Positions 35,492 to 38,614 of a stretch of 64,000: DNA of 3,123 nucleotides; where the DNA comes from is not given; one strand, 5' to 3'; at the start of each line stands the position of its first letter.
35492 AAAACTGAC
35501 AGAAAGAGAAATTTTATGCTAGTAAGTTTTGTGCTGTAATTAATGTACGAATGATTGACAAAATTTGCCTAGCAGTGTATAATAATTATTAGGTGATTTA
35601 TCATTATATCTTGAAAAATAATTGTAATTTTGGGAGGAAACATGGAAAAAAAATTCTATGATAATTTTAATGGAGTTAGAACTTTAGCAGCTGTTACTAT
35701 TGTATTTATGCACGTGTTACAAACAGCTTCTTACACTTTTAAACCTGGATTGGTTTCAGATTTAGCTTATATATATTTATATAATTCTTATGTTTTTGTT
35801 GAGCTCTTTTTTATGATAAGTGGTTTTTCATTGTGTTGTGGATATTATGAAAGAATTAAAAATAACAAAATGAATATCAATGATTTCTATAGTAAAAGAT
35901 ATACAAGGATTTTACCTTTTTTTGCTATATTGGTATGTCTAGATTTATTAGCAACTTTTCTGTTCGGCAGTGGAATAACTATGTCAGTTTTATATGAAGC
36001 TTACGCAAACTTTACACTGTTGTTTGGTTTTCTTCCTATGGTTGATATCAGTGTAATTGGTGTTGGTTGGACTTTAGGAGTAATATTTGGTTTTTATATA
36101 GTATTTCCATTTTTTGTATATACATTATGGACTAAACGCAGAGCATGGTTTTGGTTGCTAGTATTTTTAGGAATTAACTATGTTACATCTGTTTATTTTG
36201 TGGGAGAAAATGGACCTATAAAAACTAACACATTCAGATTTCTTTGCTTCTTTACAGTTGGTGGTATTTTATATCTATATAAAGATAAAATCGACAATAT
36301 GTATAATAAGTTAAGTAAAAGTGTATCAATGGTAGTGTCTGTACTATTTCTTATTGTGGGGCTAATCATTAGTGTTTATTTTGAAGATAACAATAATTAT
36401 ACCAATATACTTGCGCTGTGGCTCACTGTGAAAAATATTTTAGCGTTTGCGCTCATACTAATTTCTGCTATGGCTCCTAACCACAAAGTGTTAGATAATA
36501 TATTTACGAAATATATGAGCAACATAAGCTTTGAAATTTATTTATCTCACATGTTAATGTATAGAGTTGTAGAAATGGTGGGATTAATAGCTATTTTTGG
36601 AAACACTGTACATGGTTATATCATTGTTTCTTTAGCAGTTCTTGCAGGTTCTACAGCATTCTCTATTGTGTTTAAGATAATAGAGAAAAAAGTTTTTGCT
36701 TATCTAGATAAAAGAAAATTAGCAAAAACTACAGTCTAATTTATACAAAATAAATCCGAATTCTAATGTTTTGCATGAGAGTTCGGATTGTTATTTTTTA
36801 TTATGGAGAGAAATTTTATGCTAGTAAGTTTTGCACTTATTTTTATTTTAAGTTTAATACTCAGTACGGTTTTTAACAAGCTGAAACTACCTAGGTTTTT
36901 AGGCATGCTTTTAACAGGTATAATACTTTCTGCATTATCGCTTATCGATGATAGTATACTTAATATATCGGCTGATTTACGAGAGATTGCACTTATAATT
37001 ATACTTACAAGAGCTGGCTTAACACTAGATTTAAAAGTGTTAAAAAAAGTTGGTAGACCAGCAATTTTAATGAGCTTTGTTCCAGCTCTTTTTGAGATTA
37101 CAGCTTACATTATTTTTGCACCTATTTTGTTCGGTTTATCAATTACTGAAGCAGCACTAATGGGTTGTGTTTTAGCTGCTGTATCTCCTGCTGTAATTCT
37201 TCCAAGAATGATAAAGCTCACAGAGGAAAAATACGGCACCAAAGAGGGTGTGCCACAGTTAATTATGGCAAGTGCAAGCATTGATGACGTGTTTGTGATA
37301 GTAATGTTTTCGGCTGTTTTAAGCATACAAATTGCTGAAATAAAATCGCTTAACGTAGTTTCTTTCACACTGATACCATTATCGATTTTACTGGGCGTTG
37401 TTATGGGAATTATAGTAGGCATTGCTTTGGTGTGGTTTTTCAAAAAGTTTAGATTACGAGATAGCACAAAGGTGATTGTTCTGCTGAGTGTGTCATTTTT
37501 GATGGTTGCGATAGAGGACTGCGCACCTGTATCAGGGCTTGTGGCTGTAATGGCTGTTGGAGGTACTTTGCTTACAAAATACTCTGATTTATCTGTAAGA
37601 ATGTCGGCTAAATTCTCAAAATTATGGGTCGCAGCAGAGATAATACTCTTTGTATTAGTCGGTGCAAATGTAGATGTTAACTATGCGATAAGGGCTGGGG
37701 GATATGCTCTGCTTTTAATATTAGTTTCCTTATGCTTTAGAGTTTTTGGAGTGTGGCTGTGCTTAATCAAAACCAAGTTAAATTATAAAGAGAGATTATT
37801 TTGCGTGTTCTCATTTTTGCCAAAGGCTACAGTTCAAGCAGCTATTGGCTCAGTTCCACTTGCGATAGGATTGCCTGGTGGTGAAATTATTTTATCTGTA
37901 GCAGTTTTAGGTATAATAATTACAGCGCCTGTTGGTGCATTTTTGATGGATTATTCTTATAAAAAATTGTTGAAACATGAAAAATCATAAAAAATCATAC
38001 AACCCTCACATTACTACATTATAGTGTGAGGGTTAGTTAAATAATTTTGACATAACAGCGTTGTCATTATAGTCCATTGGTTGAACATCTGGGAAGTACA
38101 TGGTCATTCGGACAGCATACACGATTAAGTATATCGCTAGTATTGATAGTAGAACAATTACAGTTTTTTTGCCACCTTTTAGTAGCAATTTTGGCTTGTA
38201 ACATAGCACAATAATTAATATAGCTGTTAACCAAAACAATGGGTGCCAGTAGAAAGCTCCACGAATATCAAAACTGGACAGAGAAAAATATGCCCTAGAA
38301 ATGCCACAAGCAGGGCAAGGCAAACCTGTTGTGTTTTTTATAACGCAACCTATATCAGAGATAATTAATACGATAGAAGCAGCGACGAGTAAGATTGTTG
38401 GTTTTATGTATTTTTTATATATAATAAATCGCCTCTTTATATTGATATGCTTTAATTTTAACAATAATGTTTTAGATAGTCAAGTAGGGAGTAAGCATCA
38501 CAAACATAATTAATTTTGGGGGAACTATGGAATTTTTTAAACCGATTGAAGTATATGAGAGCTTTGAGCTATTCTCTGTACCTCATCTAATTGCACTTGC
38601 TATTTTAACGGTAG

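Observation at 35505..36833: Acyltransferase-3 gene as a self-contained cassette flanked by perfect 27-bp direct repeats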

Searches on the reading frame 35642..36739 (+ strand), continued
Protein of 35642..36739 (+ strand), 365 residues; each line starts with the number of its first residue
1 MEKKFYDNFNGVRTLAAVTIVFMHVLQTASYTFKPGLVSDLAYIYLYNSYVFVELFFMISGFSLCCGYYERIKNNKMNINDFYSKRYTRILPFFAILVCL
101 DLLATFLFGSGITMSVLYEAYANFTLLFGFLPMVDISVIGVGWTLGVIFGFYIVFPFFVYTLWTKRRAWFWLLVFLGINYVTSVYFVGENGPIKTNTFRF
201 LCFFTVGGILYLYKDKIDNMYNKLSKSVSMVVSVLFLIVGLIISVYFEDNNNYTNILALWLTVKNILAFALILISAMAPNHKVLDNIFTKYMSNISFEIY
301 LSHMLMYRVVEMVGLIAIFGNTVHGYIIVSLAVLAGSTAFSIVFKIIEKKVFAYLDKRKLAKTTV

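Call 67: fold_search(model_id=the predicted structure, library=pdb)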
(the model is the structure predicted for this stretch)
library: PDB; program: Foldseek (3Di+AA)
matches with E <= 10: 236; with E <= 0.001: 0
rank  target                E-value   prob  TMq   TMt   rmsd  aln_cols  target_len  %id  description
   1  8vkj_B                5.6e-03  1.00  0.39  0.29  12.4       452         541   12  Cryo-EM structure of human HGSNAT bound with Acetyl-CoA (released 2024-06-26)
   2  8jl4_A                2.0e-02  1.00  0.41  0.31  11.8       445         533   13  membrane proteins (released 2024-05-22)
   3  8jkv_A                2.8e-02  0.99  0.41  0.31  11.5       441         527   12  membrane proteins (released 2024-05-22)
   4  8tu9_A                2.6e-01  0.89  0.41  0.31   8.7       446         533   12  Cryo-EM structure of HGSNAT-acetyl-CoA complex at pH 7.5 (released 2024-02-07)
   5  5oge_C                4.0e-01  0.14  0.15  0.16  20.9       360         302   12  Crystal structure of a nucleotide sugar transporter (released 2017-11-22)
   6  6oyz_A                4.9e-01  0.09  0.13  0.14  19.9       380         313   12  Crystal structure of MraY bound to capuramycin (released 2019-07-10)
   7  5oge_B                6.3e-01  0.12  0.15  0.16  21.1       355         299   12  Crystal structure of a nucleotide sugar transporter (released 2017-11-22)
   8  5j4i_A                6.3e-01  0.09  0.14  0.13  23.0       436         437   11  Crystal Structure of the L-arginine/agmatine antiporter from E. coli at 2.2 Angstroem resolution (released 2016-08-31)
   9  6t1z                  6.5e-01  0.15  0.21  0.20  20.3       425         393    9  LmrP from L. lactis, in an outward-open conformation, bound to Hoechst 33342 (released 2020-07-29)
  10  8u3f                  8.1e-01  0.10  0.18  0.16  17.2       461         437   13  Structure of Apo Sialin R168K mutant (released 2024-05-29)
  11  4y6k_B                9.5e-01  0.28  0.22  0.30  17.9       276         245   13  Complex structure of presenilin homologue PSH bound to an inhibitor (released 2015-03-18)
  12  6zgr_B                1.2e+00  0.09  0.20  0.20  17.0       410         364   12  Crystal structure of a MFS transporter with bound 1-hydroxynaphthalene-2-carboxylic acid at 2.67 Angstroem resolution (released 2021-10-20)
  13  9m0s                  1.3e+00  0.11  0.22  0.20  19.1       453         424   12  Acetyl-CoA-bound SLC33A1 in a cytoplasm-facing conformation (released 2025-04-23)
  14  8xq7_A                1.4e+00  0.11  0.22  0.11  22.8       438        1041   11  Structure of the sea urchin spSLC9C1 in state-1 w/ cAMP dimer (released 2024-07-17)
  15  9il4_A                1.4e+00  0.09  0.19  0.20  19.3       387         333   10  Structure and iron-transporting mechanism of BOCT1 (released 2025-07-02)
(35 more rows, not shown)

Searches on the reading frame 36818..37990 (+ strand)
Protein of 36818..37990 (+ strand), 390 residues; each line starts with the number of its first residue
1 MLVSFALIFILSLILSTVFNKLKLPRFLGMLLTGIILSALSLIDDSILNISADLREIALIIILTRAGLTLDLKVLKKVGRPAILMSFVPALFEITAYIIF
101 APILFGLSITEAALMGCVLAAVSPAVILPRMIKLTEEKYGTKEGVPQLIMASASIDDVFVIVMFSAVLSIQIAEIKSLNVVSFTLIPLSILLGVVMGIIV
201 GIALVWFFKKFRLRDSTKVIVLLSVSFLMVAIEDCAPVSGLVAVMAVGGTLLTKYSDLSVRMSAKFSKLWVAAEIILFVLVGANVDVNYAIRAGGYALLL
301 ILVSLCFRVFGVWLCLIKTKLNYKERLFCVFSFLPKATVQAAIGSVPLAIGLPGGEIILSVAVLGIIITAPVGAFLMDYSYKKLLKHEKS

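Call 5: search_protein_families(library=pfam, proteins=[window:36818-37990:+])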
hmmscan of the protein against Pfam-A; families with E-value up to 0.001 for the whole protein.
window:36818-37990:+ (390 aa): 1 family
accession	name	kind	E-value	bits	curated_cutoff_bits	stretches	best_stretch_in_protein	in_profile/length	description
PF00999.27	Na_H_Exchanger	-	4.9e-39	134.7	26.2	1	11-372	3-369/375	Sodium/hydrogen exchanger, transmembrane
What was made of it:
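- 36818..37990 (+): Cation/proton antiporter gene (390 aa, Na_H_Exchanger family). It is intact. Pfam PF00999 E = 4.9e-39 (call 5).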

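Call 9: find_encoding_contigs(protein=window:36818-37990:+, flank=6000, max_places=10)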
Protein window:36818-37990:+ (390 aa): no gene with exactly this product is on record in the collection.

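Call 14: find_homologous_proteins(query=window:36818-37990:+, max_evalue=1e-40)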
Query window:36818-37990:+ (390 aa): 8000 proteins with E <= 1e-40 among 8000 candidates; the best 120 are listed.
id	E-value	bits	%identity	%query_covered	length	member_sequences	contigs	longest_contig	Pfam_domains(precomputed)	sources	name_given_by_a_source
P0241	5.3e-230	781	100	100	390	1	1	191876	PF00999.27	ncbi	-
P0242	1.8e-138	480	62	96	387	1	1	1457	PF00999.27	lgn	-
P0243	1.0e-135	471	60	99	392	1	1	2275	PF00999.27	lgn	-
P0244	7.1e-135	468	61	98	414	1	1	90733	PF00999.27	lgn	-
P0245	9.9e-135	468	59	99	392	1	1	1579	PF00999.27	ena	-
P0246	5.6e-134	465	62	99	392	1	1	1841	PF00999.27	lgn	-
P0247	5.9e-134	465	59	100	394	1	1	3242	PF00999.27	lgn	-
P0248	1.4e-133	464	59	99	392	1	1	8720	PF00999.27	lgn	-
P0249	5.7e-133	462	62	99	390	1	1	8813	PF00999.27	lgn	-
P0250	5.7e-133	462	58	99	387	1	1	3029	PF00999.27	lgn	-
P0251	6.0e-133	462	-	-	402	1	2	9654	PF00999.27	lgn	-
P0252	6.3e-133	462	61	99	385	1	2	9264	PF00999.27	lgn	-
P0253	7.9e-133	462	61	99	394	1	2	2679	PF00999.27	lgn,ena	-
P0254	1.8e-132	460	61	100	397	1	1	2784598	PF00999.27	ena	-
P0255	1.9e-132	460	60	99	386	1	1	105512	PF00999.27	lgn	-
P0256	4.3e-132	459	60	95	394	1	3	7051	PF00999.27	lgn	-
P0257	5.3e-132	459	60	100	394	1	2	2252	PF00999.27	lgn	-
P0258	7.7e-132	458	59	99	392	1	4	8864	PF00999.27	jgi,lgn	jgi:NhaP-type Na+/H+ or K+/H+ antiporter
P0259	1.2e-131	458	58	99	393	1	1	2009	PF00999.27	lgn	-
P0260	2.0e-131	457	60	94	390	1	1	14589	PF00999.27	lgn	-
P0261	3.7e-131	456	59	99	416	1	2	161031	PF00999.27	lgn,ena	-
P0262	4.2e-131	456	60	99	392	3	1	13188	PF00999.27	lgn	-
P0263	4.6e-131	456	59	95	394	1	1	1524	PF00999.27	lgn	-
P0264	4.8e-131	456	59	99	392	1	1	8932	PF00999.27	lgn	-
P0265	5.8e-131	455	60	100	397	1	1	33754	PF00999.27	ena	-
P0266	6.4e-131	455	59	99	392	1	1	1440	PF00999.27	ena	-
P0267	6.6e-131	455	59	99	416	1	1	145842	PF00999.27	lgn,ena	-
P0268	9.0e-131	455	59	99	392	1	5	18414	PF00999.27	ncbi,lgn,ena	-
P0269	1.3e-130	454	58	99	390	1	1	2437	PF00999.27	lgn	-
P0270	1.4e-130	454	61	99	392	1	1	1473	PF00999.27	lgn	-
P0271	1.4e-130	454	59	100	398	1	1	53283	PF00999.27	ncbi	-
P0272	1.4e-130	454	60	99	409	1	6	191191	PF00999.27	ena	-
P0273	1.5e-130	454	59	95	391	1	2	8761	PF00999.27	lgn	-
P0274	1.7e-130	454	61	99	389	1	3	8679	PF00999.27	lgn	-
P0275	1.8e-130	454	58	95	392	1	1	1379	PF00999.27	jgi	jgi:NhaP-type Na+/H+ or K+/H+ antiporter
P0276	2.0e-130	454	60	99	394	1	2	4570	PF00999.27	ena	-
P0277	2.3e-130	453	60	99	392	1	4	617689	PF00999.27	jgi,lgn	-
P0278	2.6e-130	453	59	100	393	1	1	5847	PF00999.27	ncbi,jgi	ncbi:MAG: cation:proton antiporter [Oscillospiraceae bacterium]|jgi:NhaP-type Na+/H+ or K+/H+ antipo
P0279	2.7e-130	453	58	99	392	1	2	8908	PF00999.27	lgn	-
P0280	2.8e-130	453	59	95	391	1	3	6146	PF00999.27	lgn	-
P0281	3.1e-130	453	59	95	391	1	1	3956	PF00999.27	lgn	-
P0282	3.2e-130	453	-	-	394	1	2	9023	PF00999.27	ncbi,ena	-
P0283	3.4e-130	453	60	99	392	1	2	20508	PF00999.27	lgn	-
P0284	3.9e-130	453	59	99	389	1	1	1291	PF00999.27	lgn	-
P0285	4.2e-130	453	59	99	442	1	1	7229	PF00999.27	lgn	-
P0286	5.3e-130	452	58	99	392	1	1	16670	PF00999.27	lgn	-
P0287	5.7e-130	452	59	100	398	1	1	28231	PF00999.27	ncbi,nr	ncbi:MAG: cation:proton antiporter [Oscillospiraceae bacterium]|nr:cation:proton antiporter [Oscillo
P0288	5.7e-130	452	60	100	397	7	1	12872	PF00999.27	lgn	-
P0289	6.1e-130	452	-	-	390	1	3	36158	PF00999.27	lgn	-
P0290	6.6e-130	452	-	-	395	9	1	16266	PF00999.27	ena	-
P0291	6.6e-130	452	59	95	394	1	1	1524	PF00999.27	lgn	-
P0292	8.2e-130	452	-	-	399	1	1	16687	PF00999.27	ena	-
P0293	8.5e-130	452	59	95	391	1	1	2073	PF00999.27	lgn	-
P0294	9.9e-130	451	56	99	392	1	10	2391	PF00999.27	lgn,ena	-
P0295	1.1e-129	451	58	99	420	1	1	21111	PF00999.27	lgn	-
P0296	1.3e-129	451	57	100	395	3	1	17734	PF00999.27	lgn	-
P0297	1.4e-129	451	59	100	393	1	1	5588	PF00999.27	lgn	-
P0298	1.5e-129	451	59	100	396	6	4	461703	PF00999.27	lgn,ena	-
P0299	1.6e-129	451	60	100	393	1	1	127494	PF00999.27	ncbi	ncbi:cation:proton antiporter [Oscillospiraceae bacterium PP1C4]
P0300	1.7e-129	451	61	99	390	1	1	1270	PF00999.27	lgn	-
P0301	1.8e-129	451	-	-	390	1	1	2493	PF00999.27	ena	-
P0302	1.8e-129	451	59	100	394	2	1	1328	PF00999.27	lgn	-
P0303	1.9e-129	450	60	99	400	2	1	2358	PF00999.27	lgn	-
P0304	2.1e-129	450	-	-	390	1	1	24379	PF00999.27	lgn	-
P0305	4.2e-129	449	58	99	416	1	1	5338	PF00999.27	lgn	-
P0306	4.2e-129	449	57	99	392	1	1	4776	PF00999.27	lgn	-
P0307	4.3e-129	449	60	100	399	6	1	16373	PF00999.27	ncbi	ncbi:NhaP-type Na+/H+ or K+/H+ antiporter [Lachnospiraceae bacterium PFB1-21]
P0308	4.3e-129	449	60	99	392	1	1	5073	PF00999.27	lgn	-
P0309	4.7e-129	449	56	100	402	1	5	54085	PF00999.27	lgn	-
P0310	5.2e-129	449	59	100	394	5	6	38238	PF00999.27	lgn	-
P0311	5.9e-129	449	59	100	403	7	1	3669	PF00999.27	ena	-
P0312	6.1e-129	449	59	99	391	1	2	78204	PF00999.27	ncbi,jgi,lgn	jgi:NhaP-type Na+/H+ or K+/H+ antiporter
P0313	7.1e-129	449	59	99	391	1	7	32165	PF00999.27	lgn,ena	-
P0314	7.2e-129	449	58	94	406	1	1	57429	PF00999.27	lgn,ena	-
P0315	7.4e-129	449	-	-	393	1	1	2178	PF00999.27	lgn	-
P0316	7.5e-129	448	59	100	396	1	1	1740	PF00999.27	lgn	-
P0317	7.7e-129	448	58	99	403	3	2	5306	PF00999.27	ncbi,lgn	ncbi:MAG: cation:proton antiporter [Terrisporobacter sp.]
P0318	7.7e-129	448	59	94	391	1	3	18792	PF00999.27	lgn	-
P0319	8.9e-129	448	60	99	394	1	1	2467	PF00999.27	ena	-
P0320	9.4e-129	448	57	95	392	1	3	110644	PF00999.27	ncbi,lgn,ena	-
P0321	9.9e-129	448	58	99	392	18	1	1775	PF00999.27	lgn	-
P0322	1.0e-128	448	61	99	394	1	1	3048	PF00999.27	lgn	-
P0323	1.1e-128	448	60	99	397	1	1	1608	PF00999.27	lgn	-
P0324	1.6e-128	447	59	94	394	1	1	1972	PF00999.27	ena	-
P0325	1.6e-128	447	59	99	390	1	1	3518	PF00999.27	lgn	-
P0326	1.8e-128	447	57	99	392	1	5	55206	PF00999.27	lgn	-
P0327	1.8e-128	447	59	99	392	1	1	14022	PF00999.27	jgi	-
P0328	1.8e-128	447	61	99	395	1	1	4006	PF00999.27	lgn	-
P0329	1.8e-128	447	60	99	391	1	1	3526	PF00999.27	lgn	-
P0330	2.2e-128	447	59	94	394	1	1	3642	PF00999.27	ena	-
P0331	2.3e-128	447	56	99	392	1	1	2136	PF00999.27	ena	-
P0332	2.4e-128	447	59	100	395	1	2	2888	PF00999.27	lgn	-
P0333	2.5e-128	447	56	97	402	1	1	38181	PF00999.27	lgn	-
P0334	2.6e-128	447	58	100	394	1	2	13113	PF00999.27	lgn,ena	-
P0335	2.7e-128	447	58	100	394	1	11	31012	PF00999.27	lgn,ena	-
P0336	2.7e-128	447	60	100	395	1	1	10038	PF00999.27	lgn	-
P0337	2.7e-128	447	59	99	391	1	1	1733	PF00999.27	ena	-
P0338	2.7e-128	447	58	100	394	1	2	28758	PF00999.27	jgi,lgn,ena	-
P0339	2.8e-128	447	58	100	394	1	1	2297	PF00999.27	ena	-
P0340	2.8e-128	447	58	100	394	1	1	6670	PF00999.27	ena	-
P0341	2.9e-128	447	59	99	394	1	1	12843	PF00999.27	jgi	-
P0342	3.0e-128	447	59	99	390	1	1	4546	PF00999.27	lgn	-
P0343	3.2e-128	446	56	99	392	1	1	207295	PF00999.27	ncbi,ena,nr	ncbi:MAG TPA: cation:proton antiporter [Lachnospiraceae bacterium]|nr:cation:proton antiporter [Lach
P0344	3.2e-128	446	59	99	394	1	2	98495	PF00999.27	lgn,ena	-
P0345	3.5e-128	446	59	99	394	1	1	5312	PF00999.27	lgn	-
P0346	3.6e-128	446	58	100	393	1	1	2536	PF00999.27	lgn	-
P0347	3.7e-128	446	56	97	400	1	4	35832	PF00999.27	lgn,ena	-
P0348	3.7e-128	446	58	100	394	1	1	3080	PF00999.27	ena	-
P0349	3.8e-128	446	59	99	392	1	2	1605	PF00999.27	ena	-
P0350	4.0e-128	446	59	99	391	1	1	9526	PF00999.27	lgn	-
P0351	4.0e-128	446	59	100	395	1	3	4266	PF00999.27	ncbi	ncbi:MAG: cation:proton antiporter [Oscillospiraceae bacterium]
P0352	4.1e-128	446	59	99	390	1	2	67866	PF00999.27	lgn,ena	-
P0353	4.2e-128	446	58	100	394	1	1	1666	PF00999.27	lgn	-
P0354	4.4e-128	446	58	100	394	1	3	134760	PF00999.27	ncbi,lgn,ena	-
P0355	4.5e-128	446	59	99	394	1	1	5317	PF00999.27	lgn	-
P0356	4.5e-128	446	58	100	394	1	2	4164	PF00999.27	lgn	-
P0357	4.6e-128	446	59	99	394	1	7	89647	PF00999.27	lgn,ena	-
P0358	4.6e-128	446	58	100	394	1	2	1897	PF00999.27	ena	-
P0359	4.7e-128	446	61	100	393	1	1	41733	PF00999.27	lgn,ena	-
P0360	4.8e-128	446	59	99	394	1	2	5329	PF00999.27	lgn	-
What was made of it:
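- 36818..37990 (+): Full-length homologues at up to 62% identity (call 14).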

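Call 19: find_encoding_contigs(protein=P0244, flank=5000, max_places=3)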
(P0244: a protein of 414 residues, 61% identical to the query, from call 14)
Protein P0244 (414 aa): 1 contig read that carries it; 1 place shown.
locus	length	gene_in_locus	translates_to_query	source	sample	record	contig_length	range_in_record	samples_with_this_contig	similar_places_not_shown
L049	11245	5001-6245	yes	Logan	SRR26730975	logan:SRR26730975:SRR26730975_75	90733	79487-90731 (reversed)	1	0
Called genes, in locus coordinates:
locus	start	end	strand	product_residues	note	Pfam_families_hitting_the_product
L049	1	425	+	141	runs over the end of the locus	?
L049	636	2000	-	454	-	PF00171:Aldedh, PF05893:LuxC (weak)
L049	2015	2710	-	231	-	PF07947:YhhN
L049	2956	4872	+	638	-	PF00005:ABC_tran, PF02463:SMC_N (faint), PF03193:RsgA_GTPase (faint), PF13555:AAA_29 (faint), PF01926:MMR_HSR1 (faint), PF12848:ABC_tran_Xtn, PF00005:ABC_tran, PF16326:ABC_tran_CTD, +2 more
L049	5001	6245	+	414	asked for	PF00999:Na_H_Exchanger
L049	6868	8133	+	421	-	PF01053:Cys_Met_Meta_PP, PF02347:GDC-P (weak)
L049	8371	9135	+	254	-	PF01048:PNP_UDP_1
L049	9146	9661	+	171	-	PF04229:GrpB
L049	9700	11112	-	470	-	PF01554:MatE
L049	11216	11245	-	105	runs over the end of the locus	PF05437:AzlD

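Call 20: find_encoding_contigs(protein=P0249, flank=5000, max_places=3)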
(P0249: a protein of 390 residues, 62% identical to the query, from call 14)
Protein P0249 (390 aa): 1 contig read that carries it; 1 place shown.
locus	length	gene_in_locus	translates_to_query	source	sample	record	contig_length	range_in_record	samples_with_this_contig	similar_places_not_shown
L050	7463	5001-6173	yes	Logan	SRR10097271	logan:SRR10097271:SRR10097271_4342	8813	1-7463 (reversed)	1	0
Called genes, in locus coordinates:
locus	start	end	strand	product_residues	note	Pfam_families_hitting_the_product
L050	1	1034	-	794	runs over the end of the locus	?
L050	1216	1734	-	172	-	-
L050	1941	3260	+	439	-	PF02839:CBM_5_12, PF00704:Glyco_hydro_18, PF23916:TIM-barrel_EndoS (weak)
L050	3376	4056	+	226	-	PF08378:NERD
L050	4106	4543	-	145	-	-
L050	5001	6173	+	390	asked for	PF00999:Na_H_Exchanger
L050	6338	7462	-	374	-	?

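Call 35: search_protein_families(library=ncbifam, proteins=[window:36818-37990:+], max_evalue=0.001)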
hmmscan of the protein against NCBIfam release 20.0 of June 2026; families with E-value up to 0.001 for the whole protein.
window:36818-37990:+ (390 aa): 3 families
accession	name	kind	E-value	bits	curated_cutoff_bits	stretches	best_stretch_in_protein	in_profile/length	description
NF003716.0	PRK05326.1-3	equivalog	4.5e-19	68.3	355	1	1-379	7-384/499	potassium/proton antiporter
NF003715.0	PRK05326.1-2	equivalog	5.1e-14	51.5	309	1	2-369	9-374/595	potassium/proton antiporter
TIGR00932.1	2a37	subfamily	1.9e-10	40.7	238.3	1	11-286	3-275/275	monovalent cation:proton antiporter-2 (CPA2) family protein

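Call 47: find_related_loci(query=window:36818-37990:+, collection=metagenome_contigs, flank=4000)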
Query window:36818-37990:+ (390 aa) in metagenome_contigs; peptide patterns used: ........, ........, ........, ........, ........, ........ (x = any residue, [..] = any of these).
527 stretches matched a pattern; 39 encode a relative of the query (tblastn E <= 1e-3); 39 distinct loci.
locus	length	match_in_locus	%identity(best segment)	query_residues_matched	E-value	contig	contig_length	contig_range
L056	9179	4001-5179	58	1-389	1e-139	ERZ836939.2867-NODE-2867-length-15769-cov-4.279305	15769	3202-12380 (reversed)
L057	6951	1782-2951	55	1-386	1e-128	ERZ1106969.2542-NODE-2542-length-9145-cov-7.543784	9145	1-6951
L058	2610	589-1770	53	1-390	3e-134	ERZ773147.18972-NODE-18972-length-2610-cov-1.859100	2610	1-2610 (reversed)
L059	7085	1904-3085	54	1-390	9e-128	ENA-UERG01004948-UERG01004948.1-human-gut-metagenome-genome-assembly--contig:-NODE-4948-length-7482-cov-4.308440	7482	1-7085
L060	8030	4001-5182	56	1-390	2e-127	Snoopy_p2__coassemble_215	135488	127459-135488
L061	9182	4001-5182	56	1-390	3e-127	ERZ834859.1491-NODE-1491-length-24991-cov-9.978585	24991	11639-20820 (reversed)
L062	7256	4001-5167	53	1-385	5e-123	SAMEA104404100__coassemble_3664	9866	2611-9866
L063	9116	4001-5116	57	20-387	2e-122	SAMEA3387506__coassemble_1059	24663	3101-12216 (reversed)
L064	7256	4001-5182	53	1-390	3e-122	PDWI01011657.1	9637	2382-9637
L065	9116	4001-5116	57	20-387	1e-121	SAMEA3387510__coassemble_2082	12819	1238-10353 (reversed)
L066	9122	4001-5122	53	19-388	5e-121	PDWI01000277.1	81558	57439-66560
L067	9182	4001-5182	55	1-390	5e-120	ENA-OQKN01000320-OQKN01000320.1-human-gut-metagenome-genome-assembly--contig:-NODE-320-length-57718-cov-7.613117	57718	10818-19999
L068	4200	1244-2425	55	1-390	1e-121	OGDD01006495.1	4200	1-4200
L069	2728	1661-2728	51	18-369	9e-111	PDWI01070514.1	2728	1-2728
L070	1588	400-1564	51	1-390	1e-106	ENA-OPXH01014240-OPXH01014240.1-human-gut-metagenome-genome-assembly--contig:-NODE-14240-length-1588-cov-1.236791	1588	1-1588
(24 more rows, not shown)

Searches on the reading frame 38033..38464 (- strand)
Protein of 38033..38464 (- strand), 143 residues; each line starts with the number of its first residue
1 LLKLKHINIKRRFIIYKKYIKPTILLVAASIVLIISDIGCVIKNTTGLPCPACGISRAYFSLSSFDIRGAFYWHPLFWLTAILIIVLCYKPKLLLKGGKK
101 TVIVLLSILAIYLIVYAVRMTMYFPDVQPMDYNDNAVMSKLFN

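Call 5: search_protein_families(library=pfam, proteins=[window:38033-38464:-])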
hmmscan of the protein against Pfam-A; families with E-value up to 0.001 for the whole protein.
window:38033-38464:- (143 aa): 1 family
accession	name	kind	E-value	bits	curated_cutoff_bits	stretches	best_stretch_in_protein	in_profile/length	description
PF10825.13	DUF2752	-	3.5e-14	53.1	27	1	40-87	1-48/49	Protein of unknown function (DUF2752)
